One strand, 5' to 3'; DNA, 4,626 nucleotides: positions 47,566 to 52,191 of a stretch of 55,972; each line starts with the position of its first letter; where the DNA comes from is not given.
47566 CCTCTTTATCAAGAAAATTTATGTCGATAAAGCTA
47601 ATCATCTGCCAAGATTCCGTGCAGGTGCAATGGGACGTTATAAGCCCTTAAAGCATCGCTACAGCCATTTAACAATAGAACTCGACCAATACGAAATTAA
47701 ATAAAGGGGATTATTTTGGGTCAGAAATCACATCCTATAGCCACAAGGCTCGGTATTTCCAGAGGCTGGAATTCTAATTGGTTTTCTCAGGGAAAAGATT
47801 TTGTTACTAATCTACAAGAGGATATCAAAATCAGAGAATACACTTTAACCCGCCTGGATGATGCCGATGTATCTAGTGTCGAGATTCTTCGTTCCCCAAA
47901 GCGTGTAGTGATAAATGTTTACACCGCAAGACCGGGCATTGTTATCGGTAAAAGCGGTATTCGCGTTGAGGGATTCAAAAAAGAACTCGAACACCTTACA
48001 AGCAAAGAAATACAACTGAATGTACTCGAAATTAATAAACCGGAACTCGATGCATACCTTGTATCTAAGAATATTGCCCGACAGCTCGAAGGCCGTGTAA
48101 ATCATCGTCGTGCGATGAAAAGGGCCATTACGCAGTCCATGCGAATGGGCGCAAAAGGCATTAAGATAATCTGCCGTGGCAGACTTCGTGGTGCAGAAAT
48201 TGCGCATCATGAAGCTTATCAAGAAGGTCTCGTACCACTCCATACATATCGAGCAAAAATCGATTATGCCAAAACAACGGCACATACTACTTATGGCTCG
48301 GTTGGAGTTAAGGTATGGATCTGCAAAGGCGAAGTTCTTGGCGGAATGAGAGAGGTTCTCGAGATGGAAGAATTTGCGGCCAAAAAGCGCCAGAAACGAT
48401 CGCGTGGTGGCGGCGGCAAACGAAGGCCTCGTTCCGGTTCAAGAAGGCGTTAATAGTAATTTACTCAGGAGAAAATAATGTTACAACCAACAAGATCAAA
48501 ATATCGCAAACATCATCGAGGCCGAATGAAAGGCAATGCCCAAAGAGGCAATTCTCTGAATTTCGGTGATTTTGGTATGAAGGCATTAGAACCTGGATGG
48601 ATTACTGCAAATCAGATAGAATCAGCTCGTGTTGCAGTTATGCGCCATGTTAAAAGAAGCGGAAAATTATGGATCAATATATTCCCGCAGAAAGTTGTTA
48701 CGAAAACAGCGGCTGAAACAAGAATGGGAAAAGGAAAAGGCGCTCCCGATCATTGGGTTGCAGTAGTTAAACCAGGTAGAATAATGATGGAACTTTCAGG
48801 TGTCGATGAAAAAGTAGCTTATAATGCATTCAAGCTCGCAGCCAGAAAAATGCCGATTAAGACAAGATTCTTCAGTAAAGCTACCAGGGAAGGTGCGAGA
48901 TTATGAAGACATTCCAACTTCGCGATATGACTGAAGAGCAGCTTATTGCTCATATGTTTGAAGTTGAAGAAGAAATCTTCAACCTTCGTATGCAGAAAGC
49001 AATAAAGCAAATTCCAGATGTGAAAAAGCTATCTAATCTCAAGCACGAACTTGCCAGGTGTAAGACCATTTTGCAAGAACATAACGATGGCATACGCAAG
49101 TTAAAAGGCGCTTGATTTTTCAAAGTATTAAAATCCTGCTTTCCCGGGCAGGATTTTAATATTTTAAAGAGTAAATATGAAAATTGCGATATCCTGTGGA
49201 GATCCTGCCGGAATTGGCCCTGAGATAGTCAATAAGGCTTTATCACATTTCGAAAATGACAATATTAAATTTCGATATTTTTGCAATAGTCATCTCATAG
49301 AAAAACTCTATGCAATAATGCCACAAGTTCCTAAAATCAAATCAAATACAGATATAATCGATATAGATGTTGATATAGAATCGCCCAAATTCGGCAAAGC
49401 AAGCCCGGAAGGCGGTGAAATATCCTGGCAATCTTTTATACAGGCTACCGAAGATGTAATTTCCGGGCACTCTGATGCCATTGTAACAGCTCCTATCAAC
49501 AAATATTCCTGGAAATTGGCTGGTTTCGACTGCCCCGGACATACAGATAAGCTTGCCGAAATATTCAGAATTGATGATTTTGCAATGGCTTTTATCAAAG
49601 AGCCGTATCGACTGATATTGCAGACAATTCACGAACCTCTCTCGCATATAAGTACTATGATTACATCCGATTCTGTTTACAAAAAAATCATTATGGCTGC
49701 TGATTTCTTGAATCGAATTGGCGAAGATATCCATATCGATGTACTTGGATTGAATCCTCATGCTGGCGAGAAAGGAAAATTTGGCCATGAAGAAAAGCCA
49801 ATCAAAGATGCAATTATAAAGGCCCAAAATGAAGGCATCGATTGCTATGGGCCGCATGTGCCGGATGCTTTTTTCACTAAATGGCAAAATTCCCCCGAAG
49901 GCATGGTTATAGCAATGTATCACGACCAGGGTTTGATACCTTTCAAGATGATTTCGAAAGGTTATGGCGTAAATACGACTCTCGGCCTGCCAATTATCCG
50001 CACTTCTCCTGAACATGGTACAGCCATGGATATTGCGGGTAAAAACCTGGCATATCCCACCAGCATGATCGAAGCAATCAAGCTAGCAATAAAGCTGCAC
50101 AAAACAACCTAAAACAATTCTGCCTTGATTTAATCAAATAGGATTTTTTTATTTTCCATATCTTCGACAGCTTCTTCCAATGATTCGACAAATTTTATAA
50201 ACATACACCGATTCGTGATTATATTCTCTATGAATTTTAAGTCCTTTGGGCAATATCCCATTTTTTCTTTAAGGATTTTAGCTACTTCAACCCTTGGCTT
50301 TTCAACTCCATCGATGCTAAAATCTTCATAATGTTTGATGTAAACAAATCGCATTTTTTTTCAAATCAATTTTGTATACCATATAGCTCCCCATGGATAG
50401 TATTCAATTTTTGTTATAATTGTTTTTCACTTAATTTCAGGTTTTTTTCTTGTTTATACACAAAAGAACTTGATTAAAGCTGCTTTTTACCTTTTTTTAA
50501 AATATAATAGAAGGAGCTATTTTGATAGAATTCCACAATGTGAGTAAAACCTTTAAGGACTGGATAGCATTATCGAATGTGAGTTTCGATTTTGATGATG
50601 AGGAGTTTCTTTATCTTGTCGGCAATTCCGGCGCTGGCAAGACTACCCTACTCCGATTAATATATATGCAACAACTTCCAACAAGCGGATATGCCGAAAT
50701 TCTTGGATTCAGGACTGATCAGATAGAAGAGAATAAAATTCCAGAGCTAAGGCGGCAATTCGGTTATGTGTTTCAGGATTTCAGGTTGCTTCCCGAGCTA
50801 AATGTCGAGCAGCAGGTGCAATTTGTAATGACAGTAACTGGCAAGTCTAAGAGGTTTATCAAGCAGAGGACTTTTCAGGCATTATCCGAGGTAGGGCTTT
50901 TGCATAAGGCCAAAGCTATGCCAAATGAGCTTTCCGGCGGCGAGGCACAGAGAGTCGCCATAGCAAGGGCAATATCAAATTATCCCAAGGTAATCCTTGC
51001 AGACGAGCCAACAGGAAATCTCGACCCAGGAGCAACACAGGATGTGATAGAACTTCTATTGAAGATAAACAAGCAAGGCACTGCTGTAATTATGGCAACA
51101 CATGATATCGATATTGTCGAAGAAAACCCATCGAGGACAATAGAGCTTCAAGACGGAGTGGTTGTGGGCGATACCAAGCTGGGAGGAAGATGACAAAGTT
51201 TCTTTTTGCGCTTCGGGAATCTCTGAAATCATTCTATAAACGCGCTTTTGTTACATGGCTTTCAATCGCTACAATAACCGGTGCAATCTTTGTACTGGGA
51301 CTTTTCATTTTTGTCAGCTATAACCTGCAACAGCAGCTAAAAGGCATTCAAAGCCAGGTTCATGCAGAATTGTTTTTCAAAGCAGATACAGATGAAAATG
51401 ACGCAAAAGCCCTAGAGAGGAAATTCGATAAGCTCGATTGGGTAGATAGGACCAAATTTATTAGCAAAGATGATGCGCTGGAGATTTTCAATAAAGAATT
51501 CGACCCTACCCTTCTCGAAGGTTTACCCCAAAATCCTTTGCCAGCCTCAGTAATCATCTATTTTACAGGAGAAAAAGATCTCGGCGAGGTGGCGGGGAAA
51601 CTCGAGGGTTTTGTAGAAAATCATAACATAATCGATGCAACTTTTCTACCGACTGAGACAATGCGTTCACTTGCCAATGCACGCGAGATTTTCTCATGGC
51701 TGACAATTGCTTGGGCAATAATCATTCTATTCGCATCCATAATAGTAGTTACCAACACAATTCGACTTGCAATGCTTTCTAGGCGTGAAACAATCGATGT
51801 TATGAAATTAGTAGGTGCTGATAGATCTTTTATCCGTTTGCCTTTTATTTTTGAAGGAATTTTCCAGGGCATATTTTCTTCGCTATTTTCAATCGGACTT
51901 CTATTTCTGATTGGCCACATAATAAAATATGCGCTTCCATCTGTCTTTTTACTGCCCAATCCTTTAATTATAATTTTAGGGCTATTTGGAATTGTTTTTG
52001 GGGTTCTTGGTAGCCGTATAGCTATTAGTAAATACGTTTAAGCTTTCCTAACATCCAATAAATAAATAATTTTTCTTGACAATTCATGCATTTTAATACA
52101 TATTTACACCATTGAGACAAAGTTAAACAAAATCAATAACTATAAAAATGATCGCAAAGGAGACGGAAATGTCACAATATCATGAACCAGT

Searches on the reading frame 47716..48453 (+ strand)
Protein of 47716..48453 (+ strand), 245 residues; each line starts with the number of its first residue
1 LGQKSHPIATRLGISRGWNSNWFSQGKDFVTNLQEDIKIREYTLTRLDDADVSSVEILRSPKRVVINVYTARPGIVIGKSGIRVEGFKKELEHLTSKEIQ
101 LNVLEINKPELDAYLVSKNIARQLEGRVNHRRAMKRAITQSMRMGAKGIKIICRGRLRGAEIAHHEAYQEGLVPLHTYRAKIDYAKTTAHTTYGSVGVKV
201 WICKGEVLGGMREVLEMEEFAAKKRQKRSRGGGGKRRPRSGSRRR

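Call 27: search_protein_families(library=pfam, proteins=[window:47716-48453:+], max_evalue=0.001)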
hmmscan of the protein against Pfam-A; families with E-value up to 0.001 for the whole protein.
window:47716-48453:+ (245 aa): 3 families
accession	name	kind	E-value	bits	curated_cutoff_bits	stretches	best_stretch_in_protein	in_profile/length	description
PF00189.25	Ribosomal_S3_C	-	4.6e-33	114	34.1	1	120-202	1-83/83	Ribosomal protein S3, C-terminal domain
PF07650.23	KH_2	-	1.5e-15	57.2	22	1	38-111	1-78/78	KH domain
PF05316.17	VAR1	-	2.2e-06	28.3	33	1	118-203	129-193/195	Mitochondrial ribosomal protein (VAR1)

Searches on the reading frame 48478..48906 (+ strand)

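Call 27: search_protein_families(library=pfam, proteins=[window:48478-48906:+], max_evalue=0.001)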
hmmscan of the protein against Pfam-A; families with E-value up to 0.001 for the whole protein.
window:48478-48906:+ (142 aa): 1 family
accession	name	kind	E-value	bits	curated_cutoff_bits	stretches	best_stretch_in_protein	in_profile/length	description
PF00252.24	Ribosomal_L16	-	1.2e-52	177.8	27.9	1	4-131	1-131/132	Ribosomal protein L16p/L10e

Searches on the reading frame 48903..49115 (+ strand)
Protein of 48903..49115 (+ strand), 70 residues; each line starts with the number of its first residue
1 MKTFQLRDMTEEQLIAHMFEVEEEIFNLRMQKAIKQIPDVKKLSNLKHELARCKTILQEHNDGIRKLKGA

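Call 27: search_protein_families(library=pfam, proteins=[window:48903-49115:+], max_evalue=0.001)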
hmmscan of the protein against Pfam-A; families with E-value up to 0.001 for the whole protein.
window:48903-49115:+ (70 aa): 1 family
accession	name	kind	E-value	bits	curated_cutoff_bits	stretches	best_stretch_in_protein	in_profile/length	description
PF00831.28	Ribosomal_L29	-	1.3e-14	54.3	24.5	1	5-59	2-56/57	Ribosomal L29 protein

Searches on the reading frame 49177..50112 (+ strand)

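Call 3: search_protein_families(library=pfam, proteins=[window:49177-50112:+], max_evalue=0.01)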
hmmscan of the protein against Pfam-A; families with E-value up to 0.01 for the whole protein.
window:49177-50112:+ (311 aa): 2 families
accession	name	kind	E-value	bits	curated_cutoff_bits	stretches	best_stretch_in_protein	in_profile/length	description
PF04166.17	PdxA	-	1.4e-82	277.7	27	1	50-304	24-286/286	Pyridoxal phosphate biosynthetic protein PdxA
PF00180.25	Iso_dh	-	0.00087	19.1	27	0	277-305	274-302/348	Isocitrate/isopropylmalate dehydrogenase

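Call 4: search_protein_families(library=ncbifam, proteins=[window:49177-50112:+], max_evalue=0.01)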
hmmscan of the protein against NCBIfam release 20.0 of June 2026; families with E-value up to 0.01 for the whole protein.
window:49177-50112:+ (311 aa): 11 families
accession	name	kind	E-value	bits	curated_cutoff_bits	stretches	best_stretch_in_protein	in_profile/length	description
TIGR00557.1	pdxA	equivalog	3.6e-90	302.7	290.35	1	2-307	1-319/320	4-hydroxythreonine-4-phosphate dehydrogenase PdxA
NF002744.0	PRK02746.1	equivalog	5.1e-77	259.3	425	1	2-309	11-341/346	4-hydroxythreonine-4-phosphate dehydrogenase PdxA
NF003699.0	PRK05312.1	equivalog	6.8e-70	236.1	378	1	3-309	7-334/340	4-hydroxythreonine-4-phosphate dehydrogenase PdxA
NF002520.0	PRK01909.1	equivalog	4.2e-62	210.4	476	1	2-308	7-323/329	4-hydroxythreonine-4-phosphate dehydrogenase PdxA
NF003040.0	PRK03946.1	equivalog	1.5e-61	208.5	376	1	1-309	2-305/307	4-hydroxythreonine-4-phosphate dehydrogenase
NF002891.0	PRK03371.1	equivalog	9.3e-61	205.8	583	1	3-307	5-325/326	D-threonate 4-phosphate dehydrogenase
NF002992.0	PRK03743.1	equivalog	9.2e-58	196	470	1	3-309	7-329/333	4-hydroxythreonine-4-phosphate dehydrogenase PdxA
NF040626.1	AksF2_Meth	equivalog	0.0001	21.7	540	1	278-305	256-283/333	homoisocitrate dehydrogenase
NF006529.0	PRK08997.1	equivalog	0.00013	21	510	0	280-300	263-283/335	isocitrate dehydrogenase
TIGR02088.1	LEU3_arch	subfamily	0.00048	19.5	409.8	1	278-305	254-281/324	isopropylmalate/isohomocitrate dehydrogenases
NF006673.0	PRK09222.1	equivalog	0.0029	16.6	509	0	280-300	264-284/482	NADP-dependent isocitrate dehydrogenase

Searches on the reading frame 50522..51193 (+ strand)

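Call 3: search_protein_families(library=pfam, proteins=[window:50522-51193:+], max_evalue=0.01)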
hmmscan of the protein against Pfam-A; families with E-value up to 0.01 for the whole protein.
window:50522-51193:+ (223 aa): 9 families
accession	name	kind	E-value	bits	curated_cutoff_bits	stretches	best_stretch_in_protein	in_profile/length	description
PF00005.33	ABC_tran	-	9.2e-33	114.2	25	1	17-164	1-136/137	ABC transporter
PF13304.12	AAA_21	-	2.1e-08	35.1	27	1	155-197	256-301/304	AAA domain, putative AbiEii toxin, Type IV TA system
PF02463.25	SMC_N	-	1e-05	25.5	40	1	19-202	17-205/220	RecF/RecN/SMC N terminal domain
PF13401.12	AAA_22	-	0.00016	22.4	27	1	26-95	4-33/130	AAA domain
PF13191.12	AAA_16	-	0.00041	21.3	32.6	1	28-55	25-51/167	AAA ATPase domain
PF13555.12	AAA_29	-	0.00078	19.6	27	1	13-44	8-39/61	P-loop containing region of AAA domain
PF13175.12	AAA_15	-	0.0018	18.4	32.1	0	17-48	14-44/374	AAA ATPase domain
PF20720.3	nSTAND3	-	0.0018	18.4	27.2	1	25-60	15-48/155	Novel STAND NTPase 3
PF13476.12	AAA_23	-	0.0075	17.4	27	0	18-47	11-39/201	AAA domain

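Call 4: search_protein_families(library=ncbifam, proteins=[window:50522-51193:+], max_evalue=0.01)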
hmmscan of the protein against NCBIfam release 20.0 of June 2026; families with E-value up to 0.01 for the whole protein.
window:50522-51193:+ (223 aa): 192 families (the best 25 are shown)
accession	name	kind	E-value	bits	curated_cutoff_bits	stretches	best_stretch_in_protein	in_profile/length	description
TIGR02673.1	FtsE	equivalog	2.8e-76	255.9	264.85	1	1-212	1-213/214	cell division ATP-binding protein FtsE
TIGR03608.1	L_ocin_972_ABC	subfamily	1.6e-51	174.7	254.85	1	5-207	2-204/206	putative bacteriocin export ABC transporter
TIGR02211.1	LolD_lipo_ex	equivalog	7.3e-50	169.5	307.75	1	3-214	3-219/221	lipoprotein-releasing ABC transporter ATP-binding protein LolD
TIGR02315.1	ABC_phnC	equivalog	1.7e-47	161.9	266.1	1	1-217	1-227/243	phosphonate ABC transporter ATP-binding protein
TIGR02982.1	heterocyst_DevA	subfamily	2.1e-46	158.3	295.8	1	17-214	21-219/220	ABC exporter ATP-binding subunit, DevA family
NF008639.0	PRK11629.1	equivalog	7.5e-45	153.1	360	1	16-218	25-228/234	lipoprotein-releasing ABC transporter ATP-binding protein LolD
NF007027.0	PRK09493.1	equivalog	4.4e-44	150.6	379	1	1-218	1-218/240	glutamine ABC transporter ATP-binding protein GlnQ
NF007826.0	PRK10535.1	equivalog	7.1e-44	150.1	966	1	16-218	23-225/648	macrolide ABC transporter ATP-binding protein/permease MacB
NF038007.1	ABC_ATP_DarD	equivalog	3.6e-43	147.6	375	1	7-213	7-217/218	darobactin export ABC transporter ATP-binding protein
TIGR02314.1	ABC_MetN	equivalog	2.5e-42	145.1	499.7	1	1-205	1-210/343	methionine ABC transporter ATP-binding protein MetN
NF008338.0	PRK11124.1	equivalog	3e-41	141.5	369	1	2-216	3-221/242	arginine ABC transporter ATP-binding protein ArtP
NF007879.0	PRK10584.1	equivalog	3.1e-40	138.3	336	1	16-213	25-223/228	putative ABC transporter ATP-binding protein YbbA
TIGR04521.1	ECF_ATPase_2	equivalog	5.5e-40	137.2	330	1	9-217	13-226/279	energy-coupling factor transporter ATPase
TIGR03265.1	PhnT2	equivalog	6.6e-39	134.1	457.7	1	2-197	5-196/353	putative 2-aminoethylphosphonate ABC transporter ATP-binding protein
TIGR04520.1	ECF_ATPase_1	equivalog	6.8e-39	133.9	315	1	2-215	1-215/269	energy-coupling factor transporter ATPase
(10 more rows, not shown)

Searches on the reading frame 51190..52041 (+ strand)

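Call 3: search_protein_families(library=pfam, proteins=[window:51190-52041:+], max_evalue=0.01)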
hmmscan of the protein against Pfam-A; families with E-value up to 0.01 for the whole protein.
window:51190-52041:+ (283 aa): 2 families
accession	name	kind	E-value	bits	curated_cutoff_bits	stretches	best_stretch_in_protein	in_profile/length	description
PF18075.7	FtsX_ECD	-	3.9e-14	53.5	23.5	1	60-140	4-89/96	FtsX extracellular domain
PF02687.27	FtsX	-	2.6e-11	44.1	25.5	1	176-282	4-115/120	FtsX-like permease C-terminal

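Call 4: search_protein_families(library=ncbifam, proteins=[window:51190-52041:+], max_evalue=0.01)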
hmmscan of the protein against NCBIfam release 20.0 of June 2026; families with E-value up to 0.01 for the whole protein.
window:51190-52041:+ (283 aa): 7 families
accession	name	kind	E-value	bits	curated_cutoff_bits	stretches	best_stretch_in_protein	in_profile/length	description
TIGR00439.2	FtsX_Gneg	equivalog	1.8e-53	181.7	255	1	7-282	4-290/292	permease-like cell division protein FtsX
NF038347.1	FtsX_Gpos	exception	1.9e-50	171.9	225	1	3-282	3-294/296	permease-like cell division protein FtsX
NF038346.1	FtsX_actino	exception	4e-25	88.8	250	1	66-245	75-256/308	permease-like cell division protein FtsX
TIGR02213.1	lolE_release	exception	9.5e-06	24.7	540.35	1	173-236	271-333/411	lipoprotein-releasing ABC transporter permease subunit LolE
NF008357.0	PRK11146.1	exception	6.7e-05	21.9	439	1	173-236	274-336/414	lipoprotein-releasing ABC transporter permease subunit LolE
TIGR02212.1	lolCE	equivalog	0.00021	20.3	362.45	0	173-233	271-330/411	lipoprotein-releasing ABC transporter permease subunit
NF007826.0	PRK10535.1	equivalog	0.009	14.3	966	0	170-278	524-636/648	macrolide ABC transporter ATP-binding protein/permease MacB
